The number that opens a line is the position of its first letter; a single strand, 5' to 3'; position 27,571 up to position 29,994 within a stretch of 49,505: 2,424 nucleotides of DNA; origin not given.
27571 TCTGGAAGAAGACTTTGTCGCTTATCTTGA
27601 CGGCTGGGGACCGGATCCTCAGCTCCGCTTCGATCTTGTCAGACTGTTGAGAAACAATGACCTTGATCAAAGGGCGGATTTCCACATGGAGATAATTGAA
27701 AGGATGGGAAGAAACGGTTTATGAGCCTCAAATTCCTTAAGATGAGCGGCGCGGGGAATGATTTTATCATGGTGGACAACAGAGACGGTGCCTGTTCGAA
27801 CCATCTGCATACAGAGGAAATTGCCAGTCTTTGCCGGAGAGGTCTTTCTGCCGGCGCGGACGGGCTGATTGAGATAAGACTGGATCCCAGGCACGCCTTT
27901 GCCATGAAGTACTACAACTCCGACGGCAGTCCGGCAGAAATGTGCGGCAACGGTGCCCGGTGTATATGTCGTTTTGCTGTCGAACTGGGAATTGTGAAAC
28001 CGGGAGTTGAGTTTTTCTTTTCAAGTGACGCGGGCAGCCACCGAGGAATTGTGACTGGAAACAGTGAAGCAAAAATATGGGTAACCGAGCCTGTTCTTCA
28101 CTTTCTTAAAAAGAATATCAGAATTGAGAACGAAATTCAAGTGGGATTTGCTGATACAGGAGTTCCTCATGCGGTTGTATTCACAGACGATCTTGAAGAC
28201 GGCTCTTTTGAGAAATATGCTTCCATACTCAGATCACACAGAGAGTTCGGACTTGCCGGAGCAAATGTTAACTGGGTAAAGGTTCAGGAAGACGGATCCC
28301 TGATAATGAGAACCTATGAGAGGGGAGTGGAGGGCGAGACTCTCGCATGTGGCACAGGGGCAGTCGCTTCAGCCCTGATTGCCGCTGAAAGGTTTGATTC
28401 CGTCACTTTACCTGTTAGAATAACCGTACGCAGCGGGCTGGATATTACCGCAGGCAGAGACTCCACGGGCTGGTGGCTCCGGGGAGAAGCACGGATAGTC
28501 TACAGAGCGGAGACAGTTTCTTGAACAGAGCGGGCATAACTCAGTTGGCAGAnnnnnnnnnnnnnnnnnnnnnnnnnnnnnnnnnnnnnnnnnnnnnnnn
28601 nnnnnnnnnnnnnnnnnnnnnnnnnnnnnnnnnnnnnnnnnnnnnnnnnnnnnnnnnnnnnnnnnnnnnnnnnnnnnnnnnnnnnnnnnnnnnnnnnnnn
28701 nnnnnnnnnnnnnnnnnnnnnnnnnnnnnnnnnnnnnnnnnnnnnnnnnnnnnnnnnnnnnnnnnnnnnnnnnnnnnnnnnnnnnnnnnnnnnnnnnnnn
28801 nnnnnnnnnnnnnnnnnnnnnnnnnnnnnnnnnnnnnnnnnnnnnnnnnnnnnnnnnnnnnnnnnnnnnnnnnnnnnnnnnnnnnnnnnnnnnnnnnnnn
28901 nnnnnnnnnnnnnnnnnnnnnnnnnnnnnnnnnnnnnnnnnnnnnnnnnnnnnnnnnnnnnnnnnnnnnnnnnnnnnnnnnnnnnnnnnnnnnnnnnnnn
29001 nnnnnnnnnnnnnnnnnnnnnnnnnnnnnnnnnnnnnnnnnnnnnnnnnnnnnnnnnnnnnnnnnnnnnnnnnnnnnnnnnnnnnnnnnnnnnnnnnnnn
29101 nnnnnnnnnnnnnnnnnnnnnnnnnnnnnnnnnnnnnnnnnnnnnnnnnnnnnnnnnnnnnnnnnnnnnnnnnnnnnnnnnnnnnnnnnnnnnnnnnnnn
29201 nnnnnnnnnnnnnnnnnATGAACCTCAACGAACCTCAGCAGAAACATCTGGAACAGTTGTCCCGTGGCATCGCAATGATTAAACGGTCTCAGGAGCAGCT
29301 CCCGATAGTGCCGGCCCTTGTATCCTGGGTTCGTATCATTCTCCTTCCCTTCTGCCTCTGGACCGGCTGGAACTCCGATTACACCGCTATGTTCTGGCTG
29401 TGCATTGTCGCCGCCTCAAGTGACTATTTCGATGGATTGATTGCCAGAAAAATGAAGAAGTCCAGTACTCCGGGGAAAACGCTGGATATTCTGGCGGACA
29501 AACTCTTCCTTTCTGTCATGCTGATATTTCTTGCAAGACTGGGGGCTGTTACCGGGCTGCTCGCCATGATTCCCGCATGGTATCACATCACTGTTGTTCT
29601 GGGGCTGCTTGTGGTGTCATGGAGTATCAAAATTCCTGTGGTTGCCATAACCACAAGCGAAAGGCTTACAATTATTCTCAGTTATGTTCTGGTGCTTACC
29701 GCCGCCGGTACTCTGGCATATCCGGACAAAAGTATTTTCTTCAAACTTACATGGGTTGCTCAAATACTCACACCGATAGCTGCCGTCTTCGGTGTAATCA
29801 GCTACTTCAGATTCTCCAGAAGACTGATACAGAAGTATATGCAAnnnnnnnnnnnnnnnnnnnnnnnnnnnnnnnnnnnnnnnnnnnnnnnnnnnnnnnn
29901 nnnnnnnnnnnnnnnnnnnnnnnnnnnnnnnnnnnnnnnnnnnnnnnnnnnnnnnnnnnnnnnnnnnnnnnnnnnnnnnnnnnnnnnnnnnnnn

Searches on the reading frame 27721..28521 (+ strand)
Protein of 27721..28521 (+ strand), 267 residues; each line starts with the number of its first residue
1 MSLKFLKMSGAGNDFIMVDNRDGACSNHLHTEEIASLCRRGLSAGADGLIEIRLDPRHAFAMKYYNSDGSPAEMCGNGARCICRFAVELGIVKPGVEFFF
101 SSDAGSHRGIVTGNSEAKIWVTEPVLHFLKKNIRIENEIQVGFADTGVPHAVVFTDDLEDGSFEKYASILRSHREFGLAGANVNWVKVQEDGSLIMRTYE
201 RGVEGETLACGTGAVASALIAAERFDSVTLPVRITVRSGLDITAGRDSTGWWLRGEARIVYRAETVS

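Call 10: search_protein_families(library=pfam, proteins=[window:27721-28521:+], max_evalue=0.001)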
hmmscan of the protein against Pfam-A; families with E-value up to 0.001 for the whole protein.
window:27721-28521:+ (267 aa): 1 family
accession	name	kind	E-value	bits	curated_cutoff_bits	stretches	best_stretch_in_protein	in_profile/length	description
PF01678.24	DAP_epimerase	-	1.5e-39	135.2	34.7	2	5-93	1-87/121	Diaminopimelate epimerase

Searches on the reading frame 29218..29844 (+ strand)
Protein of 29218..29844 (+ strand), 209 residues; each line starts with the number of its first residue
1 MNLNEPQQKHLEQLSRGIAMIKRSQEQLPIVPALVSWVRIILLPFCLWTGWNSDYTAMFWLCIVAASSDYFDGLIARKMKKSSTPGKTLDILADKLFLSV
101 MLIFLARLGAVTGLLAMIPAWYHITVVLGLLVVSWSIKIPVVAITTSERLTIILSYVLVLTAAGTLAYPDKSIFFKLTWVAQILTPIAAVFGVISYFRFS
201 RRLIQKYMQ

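Call 10: search_protein_families(library=pfam, proteins=[window:29218-29844:+], max_evalue=0.001)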
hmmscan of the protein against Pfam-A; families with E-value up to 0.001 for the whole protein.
window:29218-29844:+ (209 aa): 1 family
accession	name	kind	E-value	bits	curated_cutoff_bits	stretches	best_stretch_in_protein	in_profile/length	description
PF01066.26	CDP-OH_P_transf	-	1.7e-17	64.7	22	1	31-192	3-150/152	CDP-alcohol phosphatidyltransferase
